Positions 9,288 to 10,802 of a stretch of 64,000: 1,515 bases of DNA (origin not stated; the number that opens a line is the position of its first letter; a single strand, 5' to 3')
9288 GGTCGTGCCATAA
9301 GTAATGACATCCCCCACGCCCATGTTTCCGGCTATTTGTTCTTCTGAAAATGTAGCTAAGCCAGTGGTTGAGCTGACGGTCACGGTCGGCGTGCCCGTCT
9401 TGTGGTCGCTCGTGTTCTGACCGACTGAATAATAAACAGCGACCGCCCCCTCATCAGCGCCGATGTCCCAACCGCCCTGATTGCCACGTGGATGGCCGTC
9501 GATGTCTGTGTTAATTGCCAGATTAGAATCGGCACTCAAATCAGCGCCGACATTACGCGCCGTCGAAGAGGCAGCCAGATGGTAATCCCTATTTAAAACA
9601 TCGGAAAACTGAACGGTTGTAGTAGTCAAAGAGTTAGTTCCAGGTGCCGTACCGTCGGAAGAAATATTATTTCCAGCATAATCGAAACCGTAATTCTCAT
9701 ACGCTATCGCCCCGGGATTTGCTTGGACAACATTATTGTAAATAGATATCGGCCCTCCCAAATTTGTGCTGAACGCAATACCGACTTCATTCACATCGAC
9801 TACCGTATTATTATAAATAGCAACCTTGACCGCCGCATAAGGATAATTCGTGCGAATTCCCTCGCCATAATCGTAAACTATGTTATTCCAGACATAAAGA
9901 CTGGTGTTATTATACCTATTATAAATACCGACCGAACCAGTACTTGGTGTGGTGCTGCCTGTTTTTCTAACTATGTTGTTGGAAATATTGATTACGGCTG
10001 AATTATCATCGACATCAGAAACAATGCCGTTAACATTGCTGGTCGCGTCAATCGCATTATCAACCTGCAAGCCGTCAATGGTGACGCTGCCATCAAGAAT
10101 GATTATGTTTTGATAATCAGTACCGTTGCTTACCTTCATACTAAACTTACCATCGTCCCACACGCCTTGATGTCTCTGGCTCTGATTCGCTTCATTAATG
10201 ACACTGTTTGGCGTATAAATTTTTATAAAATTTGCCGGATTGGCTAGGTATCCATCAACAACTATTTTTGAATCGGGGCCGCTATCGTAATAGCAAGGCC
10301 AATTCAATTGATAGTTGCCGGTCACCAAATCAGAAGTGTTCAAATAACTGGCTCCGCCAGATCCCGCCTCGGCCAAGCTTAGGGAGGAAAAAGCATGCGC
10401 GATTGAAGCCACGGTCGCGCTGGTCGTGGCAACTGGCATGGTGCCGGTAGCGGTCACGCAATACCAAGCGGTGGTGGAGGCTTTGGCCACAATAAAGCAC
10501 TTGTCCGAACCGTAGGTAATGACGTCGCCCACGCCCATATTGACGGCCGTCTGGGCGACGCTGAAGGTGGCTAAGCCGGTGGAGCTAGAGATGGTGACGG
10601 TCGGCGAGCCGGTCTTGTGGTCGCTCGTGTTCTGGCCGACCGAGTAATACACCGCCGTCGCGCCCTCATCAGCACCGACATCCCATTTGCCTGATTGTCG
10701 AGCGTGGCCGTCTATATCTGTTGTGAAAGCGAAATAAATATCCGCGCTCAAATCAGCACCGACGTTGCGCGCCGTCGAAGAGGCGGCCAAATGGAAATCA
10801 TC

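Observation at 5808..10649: Homogenised heads and caps versus divergent beta-helix cores, with one recently copied core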

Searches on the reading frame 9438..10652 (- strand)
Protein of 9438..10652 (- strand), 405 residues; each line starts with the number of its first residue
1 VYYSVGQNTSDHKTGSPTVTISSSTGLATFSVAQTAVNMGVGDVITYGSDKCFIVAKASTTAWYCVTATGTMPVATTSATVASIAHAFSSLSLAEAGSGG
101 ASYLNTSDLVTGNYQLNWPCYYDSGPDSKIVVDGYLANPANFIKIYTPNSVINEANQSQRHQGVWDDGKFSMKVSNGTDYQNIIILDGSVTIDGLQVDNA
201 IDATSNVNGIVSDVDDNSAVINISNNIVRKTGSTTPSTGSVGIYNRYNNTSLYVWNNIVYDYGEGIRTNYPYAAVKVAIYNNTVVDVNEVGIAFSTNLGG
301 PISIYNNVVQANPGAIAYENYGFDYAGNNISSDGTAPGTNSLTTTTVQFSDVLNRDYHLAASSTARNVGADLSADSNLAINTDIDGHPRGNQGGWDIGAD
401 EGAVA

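Call 11: search_protein_families(library=pfam, proteins=[window:9438-10652:-], max_evalue=1)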
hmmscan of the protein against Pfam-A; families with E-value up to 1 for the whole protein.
window:9438-10652:- (405 aa): 1 family
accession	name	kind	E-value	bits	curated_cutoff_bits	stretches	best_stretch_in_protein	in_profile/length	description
PF21422.2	NP_C_Orthomyx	-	0.038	13.8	27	1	42-101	25-82/200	Orthomyxovirus nucleoprotein, C-terminal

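Call 12: search_protein_families(library=ncbifam, proteins=[window:9438-10652:-], max_evalue=1)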
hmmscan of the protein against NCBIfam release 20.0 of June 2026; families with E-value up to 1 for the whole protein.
window:9438-10652:- (405 aa): 1 family
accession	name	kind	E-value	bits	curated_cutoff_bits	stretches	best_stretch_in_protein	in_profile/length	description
NF041518.1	choice_anch_Q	domain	0.0031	17.7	25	1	357-401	17-56/58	choice-of-anchor Q domain-containing protein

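Call 15: find_homologous_proteins(query=window:9438-10652:-)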
Query window:9438-10652:- (405 aa): 168 proteins with E <= 0.001 among 8000 candidates; the best 120 are listed.
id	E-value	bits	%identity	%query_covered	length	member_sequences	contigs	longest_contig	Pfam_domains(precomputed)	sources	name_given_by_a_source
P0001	1.7e-91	326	39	88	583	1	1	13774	-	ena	-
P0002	1.6e-79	286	44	99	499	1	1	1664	-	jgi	jgi:hypothetical protein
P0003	6.6e-77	278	44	99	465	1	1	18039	-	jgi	jgi:hypothetical protein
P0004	1.4e-76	276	45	99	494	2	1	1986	-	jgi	jgi:hypothetical protein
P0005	6.8e-76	274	44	99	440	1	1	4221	-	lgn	-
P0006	8.0e-76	274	43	100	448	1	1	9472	-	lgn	-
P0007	8.8e-75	271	43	99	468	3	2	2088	-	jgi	-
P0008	2.3e-74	269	35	99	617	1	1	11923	-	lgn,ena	-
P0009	1.6e-73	266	45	95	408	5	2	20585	-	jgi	jgi:hypothetical protein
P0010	2.7e-71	259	41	99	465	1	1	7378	-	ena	-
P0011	3.1e-71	259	42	99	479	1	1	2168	-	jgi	jgi:hypothetical protein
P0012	4.6e-70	255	54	49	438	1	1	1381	-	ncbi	ncbi:MAG: hypothetical protein ACOYVF_10235, partial [Candidatus Zixiibacteriota bacterium]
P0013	2.2e-69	253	43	100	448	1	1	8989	-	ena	-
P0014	1.7e-67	247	41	99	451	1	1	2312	-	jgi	jgi:hypothetical protein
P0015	2.4e-64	236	44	99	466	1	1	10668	-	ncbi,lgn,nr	ncbi:MAG: hypothetical protein Q8L37_00100 [Candidatus Gottesmanbacteria bacterium]|nr:hypothetical 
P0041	1.5e-48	184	39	99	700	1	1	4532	PF13229.13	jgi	-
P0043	8.0e-46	175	33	99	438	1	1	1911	PF13229.13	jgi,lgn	-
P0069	3.7e-34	137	40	44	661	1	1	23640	PF13229.13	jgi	jgi:hypothetical protein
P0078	5.0e-29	120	33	90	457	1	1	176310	PF13229.13,PF05048.20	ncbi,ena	-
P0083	1.8e-25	108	35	99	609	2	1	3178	PF18962.8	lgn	-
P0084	1.8e-25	108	36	78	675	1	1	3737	PF13229.13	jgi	-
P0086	1.7e-24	105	30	99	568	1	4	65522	PF18962.8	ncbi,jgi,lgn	-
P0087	7.4e-24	103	32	82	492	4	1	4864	PF07963.18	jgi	-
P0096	6.7e-22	96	35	65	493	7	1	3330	PF07963.18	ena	-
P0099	2.0e-21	95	33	95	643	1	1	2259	PF13229.13,PF05048.20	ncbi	ncbi:right-handed parallel beta-helix repeat-containing protein, partial [Candidatus Omnitrophota ba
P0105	2.4e-20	91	30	93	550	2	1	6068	PF13585.13,PF18962.8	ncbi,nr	ncbi:T9SS type A sorting domain-containing protein, partial [bacterium]|nr:T9SS type A sorting domai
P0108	4.1e-20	91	32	99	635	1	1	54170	PF18962.8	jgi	jgi:hypothetical protein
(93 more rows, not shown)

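Call 26: predict_structure(alignment_id=A1)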
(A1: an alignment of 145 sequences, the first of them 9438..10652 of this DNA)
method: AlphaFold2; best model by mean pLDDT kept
length: 405 residues; sequences in the alignment: 145
mean_pLDDT: 95.5   pTM: 0.94
mean pLDDT of the five models: 95.5, 94.7, 94.7, 94.0, 94.0
residues with pLDDT >= 90: 360; 70-90: 38; 50-70: 7; < 50: 0
segments of 3 or more residues with pLDDT < 50: none
pLDDT, mean of each block of 10 residues (from residue 1): 98 98 98 98 98 99 98 98 99 98 98 98 97 98 98 98 98 89 96 98 91 95 98 85 92 98 94 89 97 83 97 95 90 97 98 97 97 97 96 95 78
secondary structure, 60 per line:
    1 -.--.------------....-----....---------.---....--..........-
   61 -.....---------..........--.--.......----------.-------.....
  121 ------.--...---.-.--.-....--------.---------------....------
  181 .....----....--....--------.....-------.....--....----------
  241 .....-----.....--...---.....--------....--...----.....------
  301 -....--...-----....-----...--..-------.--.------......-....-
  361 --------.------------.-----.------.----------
elements in order: E18-21 E27-30 E44-47 E50-59 E62-66 E76-85 H91-97 E116-120 E130-132 E143-146 E171-174 E181-185 E190-193 E196-199 E208-212 E220-224 E227-230 E241-245 E251-255 E258-260 E264-268 E277-280 E283-285 E290-294 E302-305 E308-310 E316-319 E325-327 E349-351 E356-359

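Call 28: fold_search(model_id=the predicted structure, library=pdb)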
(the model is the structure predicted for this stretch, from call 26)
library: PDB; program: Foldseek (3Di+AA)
matches with E <= 10: 298; with E <= 0.001: 0
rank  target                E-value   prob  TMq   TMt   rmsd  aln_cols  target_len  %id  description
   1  5c1e                  8.5e-03  0.99  0.35  0.45   9.7       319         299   12  Crystal Structure of the Pectin Methylesterase from Aspergillus niger in Penultimately Deglycosylated Form (N-acetylgluc (released 2015-07-01)
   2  5gqc_D                9.4e-03  0.93  0.28  0.21  15.0       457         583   12  Crystal structure of lacto-N-biosidase LnbX from Bifidobacterium longum subsp. longum, ligand-free form (released 2017-04-19)
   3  9cdu_A                1.6e-02  0.96  0.37  0.34   8.6       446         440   13  Crystal Structure of Rhombotarget A-peptide Complex (released 2025-07-02)
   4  5gqc_A                1.8e-02  0.97  0.35  0.26  13.9       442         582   13  Crystal structure of lacto-N-biosidase LnbX from Bifidobacterium longum subsp. longum, ligand-free form (released 2017-04-19)
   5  1ru4                  2.0e-02  0.87  0.29  0.29  10.7       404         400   12  Crystal structure of pectate lyase Pel9A (released 2004-04-13)
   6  7dmk_A                2.9e-02  0.98  0.37  0.22   8.4       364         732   11  PL6 alginate lyase BcAlyPL6 (released 2021-10-06)
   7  7dmk_B                3.2e-02  0.99  0.41  0.24   7.3       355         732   12  PL6 alginate lyase BcAlyPL6 (released 2021-10-06)
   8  7v6i_A                3.6e-02  0.95  0.35  0.25  14.6       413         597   15  Crystal structure of lacto-N-biosidase BsaX from Bifidobacterium saguini, lacto-N-biose complex (released 2022-02-09)
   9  1idk                  5.3e-02  0.85  0.28  0.31  11.9       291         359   14  PECTIN LYASE A (released 1997-10-15)
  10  4yzx_B                7.8e-02  0.75  0.21  0.39  13.0       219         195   13  C. bescii Family 3 pectate lyase double mutant K108A/D107N in complex with trigalacturonic acid (released 2015-12-23)
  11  4z03_B                9.1e-02  0.60  0.22  0.39  11.6       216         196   12  C. bescii Family 3 pectate lyase double mutant K108A in complex with trigalacturonic acid (released 2015-12-23)
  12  7bbv_A                9.1e-02  0.60  0.27  0.34   9.0       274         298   14  Pectate lyase B from Verticillium dahliae (released 2022-07-13)
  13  9cdv_A                1.0e-01  0.80  0.35  0.33   9.6       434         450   14  Crystal Structure of Rhombotarget A (released 2025-07-02)
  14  9buj                  1.0e-01  0.41  0.26  0.25  14.0       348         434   14  Structure of PfPL1 from Pseudoalteromonas fuliginea (released 2024-07-10)
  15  7xks                  1.0e-01  0.85  0.29  0.37   8.9       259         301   16  Crystal structure of an alkaline pectate lyase from Bacillus clausii (released 2023-03-29)
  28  7dmk_D                3.3e-01  0.63  0.36  0.22   8.4       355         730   14  PL6 alginate lyase BcAlyPL6 (released 2021-10-06)
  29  9cdu_C                3.4e-01  0.38  0.33  0.31   9.7       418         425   12  Crystal Structure of Rhombotarget A-peptide Complex (released 2025-07-02)
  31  7dmk_C                3.6e-01  0.85  0.41  0.25   6.1       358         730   11  PL6 alginate lyase BcAlyPL6 (released 2021-10-06)
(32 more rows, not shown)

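Call 36: find_related_loci(query=A2, collection=genome_contigs, flank=10000)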
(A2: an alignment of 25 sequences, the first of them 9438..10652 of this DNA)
Query A2 (405 aa) in genome_contigs; peptide patterns used: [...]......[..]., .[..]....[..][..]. (x = any residue, [..] = any of these).
94 stretches matched a pattern; 62 encode a relative of the query (tblastn E <= 1e-3); 50 distinct loci.
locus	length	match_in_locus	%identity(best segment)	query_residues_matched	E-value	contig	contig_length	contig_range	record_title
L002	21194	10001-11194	49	1-403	3e-98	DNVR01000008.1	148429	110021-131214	MAG TPA_asm: Candidatus Moraniibacteriota bacterium isolate UBA12142 contig_619, whole genome shotgun sequence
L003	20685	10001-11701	47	1-405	7e-96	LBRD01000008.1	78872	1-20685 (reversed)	MAG: Parcubacteria group bacterium GW2011_GWC1_36_108 UR95_C0008, whole genome shotgun sequence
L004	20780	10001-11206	47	1-401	5e-87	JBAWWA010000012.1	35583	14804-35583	MAG: bacterium isolate ELA025 MAG025_12, whole genome shotgun sequence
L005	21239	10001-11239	44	1-405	9e-87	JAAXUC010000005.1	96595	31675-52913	MAG: Candidatus Moraniibacteriota bacterium isolate W4_Combined_metabat1_134 W4_Combined_metabat1_134_NODE_46, whole gen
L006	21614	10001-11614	46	1-401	6e-86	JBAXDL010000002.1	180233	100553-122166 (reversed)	MAG: bacterium isolate ELA218 MAG218_2, whole genome shotgun sequence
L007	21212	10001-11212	44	1-401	7e-85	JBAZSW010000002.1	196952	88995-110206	MAG: Parcubacteria group bacterium isolate SO_2017_GW1_184 NODE_534_length_196952_cov_5.799009_OW334_2017, whole genome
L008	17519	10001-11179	46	1-401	9e-86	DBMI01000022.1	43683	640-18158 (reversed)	MAG TPA_asm: Desulfarculales bacterium UBA702 UBA702_contig_1327, whole genome shotgun sequence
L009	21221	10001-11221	46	1-405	1e-84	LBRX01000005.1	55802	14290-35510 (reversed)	MAG: Candidatus Moranbacteria bacterium GW2011_GWE2_36_40 US16_C0005, whole genome shotgun sequence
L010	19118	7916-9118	45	1-403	6e-87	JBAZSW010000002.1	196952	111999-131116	MAG: Parcubacteria group bacterium isolate SO_2017_GW1_184 NODE_534_length_196952_cov_5.799009_OW334_2017, whole genome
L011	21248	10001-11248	47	1-401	2e-82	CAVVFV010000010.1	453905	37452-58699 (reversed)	MAG: Candidatus Falkowbacteria bacterium isolate MFD01188.bin.1.43 genome assembly, contig: contig_48026, whole genome s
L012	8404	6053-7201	45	1-403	8e-83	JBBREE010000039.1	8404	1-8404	MAG: Candidatus Moraniibacteriota bacterium isolate Co_metawrap_2488 Cmw_2488_k141_6419666_length_8404_cov_8.0000, whole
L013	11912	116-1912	44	1-405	2e-82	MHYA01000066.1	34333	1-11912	MAG: Planctomycetes bacterium GWF2_42_9 gwf2_scaffold_1977, whole genome shotgun sequence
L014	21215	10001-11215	44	1-404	4e-82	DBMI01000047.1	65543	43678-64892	MAG TPA_asm: Desulfarculales bacterium UBA702 UBA702_contig_2023, whole genome shotgun sequence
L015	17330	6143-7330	44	1-401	4e-80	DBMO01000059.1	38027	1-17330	MAG TPA_asm: Desulfarculales bacterium UBA696 UBA696_contig_1186, whole genome shotgun sequence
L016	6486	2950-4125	42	1-403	3e-77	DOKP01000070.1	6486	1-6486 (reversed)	MAG TPA_asm: Candidatus Moraniibacteriota bacterium isolate UBA9337 contig_3171, whole genome shotgun sequence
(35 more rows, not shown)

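Call 61: search_solved_structures(query=A2, max_evalue=1)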
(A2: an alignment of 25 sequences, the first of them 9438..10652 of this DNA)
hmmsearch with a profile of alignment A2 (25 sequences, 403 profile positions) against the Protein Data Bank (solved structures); distinct sequences matched with E-value up to 1: 0.

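Call 70: fold_search(model_id=the predicted structure, library=viral)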
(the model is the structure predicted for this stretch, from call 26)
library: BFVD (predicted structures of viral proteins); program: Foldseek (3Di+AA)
matches with E <= 10: 651; with E <= 0.001: 3
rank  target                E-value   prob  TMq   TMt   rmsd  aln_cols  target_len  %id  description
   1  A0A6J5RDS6            1.9e-06  1.00  0.38  0.24  13.1       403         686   19  Right handed beta helix region [uncultured Caudovirales phage]
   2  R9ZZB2                2.2e-04  1.00  0.31  0.15  13.1       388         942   14  Structural protein [Cellulophaga phage phi17:2]
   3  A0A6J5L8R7            2.4e-04  1.00  0.43  0.39  10.7       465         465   12  Right handed beta helix region [uncultured Caudovirales phage]
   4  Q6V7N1                3.1e-03  0.60  0.18  0.13  16.8       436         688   12  Pectin lyase-like protein [Burkholderia phage Bcep22]
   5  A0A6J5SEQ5            6.8e-03  0.96  0.30  0.25  11.8       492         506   13  Uncharacterized protein [uncultured Caudovirales phage]
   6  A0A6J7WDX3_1          7.9e-03  0.38  0.14  0.05  15.5       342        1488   12  Concanavalin A-like lectin/glucanases superfamily [uncultured Caudovirales phage]
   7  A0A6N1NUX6            8.7e-03  0.99  0.35  0.26  11.5       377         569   15  Right handed beta helix domain-containing protein [Tupanvirus deep ocean]
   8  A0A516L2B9            1.3e-02  0.98  0.35  0.41   9.3       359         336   15  (no name in the UniProt tables at hand)
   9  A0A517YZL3            2.3e-02  1.00  0.34  0.24   6.3       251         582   13  (no name in the UniProt tables at hand)
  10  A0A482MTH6            3.4e-02  0.30  0.21  0.10  15.4       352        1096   13  Pectate lyase superfamily protein [Escherichia phage vB_EcoP_WFI101126]
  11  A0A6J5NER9            4.6e-02  1.00  0.16  0.17   6.2        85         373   21  Major capsid protein [uncultured Caudovirales phage]
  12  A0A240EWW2            5.9e-02  0.38  0.26  0.13  17.0       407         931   13  Cycloalternan hydrolase / pectin lyase [Vibrio phage JSF7]
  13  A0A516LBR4            7.2e-02  0.96  0.40  0.41   8.7       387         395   15  (no name in the UniProt tables at hand)
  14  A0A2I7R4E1            7.6e-02  0.85  0.35  0.23  11.0       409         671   11  (no name in the UniProt tables at hand)
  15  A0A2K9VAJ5            7.6e-02  0.77  0.32  0.25  13.4       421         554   10  Uncharacterized protein [Klebsiella phage vB_KpnM_KpS110]
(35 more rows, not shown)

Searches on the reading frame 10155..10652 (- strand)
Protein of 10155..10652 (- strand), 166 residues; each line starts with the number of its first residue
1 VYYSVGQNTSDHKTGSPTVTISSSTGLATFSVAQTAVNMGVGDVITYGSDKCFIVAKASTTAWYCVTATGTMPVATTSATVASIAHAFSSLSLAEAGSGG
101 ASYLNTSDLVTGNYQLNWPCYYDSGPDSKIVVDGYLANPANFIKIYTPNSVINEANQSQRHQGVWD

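Call 73: search_protein_representatives(alignment_id=A4)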
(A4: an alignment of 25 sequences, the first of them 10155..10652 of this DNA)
Query: 25 sequences, 168 profile positions. Proteins with E-value up to 0.001 (for the whole library): 1403; up to 1e-10: 1178; up to 1e-30: 519. The best 150 are listed.
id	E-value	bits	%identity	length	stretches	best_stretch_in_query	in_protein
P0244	0.0e+00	2961.6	-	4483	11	1-168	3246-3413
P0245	0.0e+00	1949.9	-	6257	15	1-168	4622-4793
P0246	0.0e+00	1379.7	-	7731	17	1-168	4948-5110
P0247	0.0e+00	1285.3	-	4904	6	1-168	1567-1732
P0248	0.0e+00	1244.2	-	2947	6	1-168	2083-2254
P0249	0.0e+00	1169.3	-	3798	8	1-168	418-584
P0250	0.0e+00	1132.5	-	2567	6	1-168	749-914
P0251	0.0e+00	1103.7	-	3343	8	1-168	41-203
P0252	0.0e+00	1086.8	-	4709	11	1-168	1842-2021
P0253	2.6e-282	941.6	-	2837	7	1-168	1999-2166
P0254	8.4e-267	891.2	-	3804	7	1-168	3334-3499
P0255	5.0e-253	846.3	-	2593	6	1-168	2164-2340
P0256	2.3e-232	779.1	-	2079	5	1-168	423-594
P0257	5.1e-229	768.2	-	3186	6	1-168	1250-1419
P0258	6.4e-224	751.6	-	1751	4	1-168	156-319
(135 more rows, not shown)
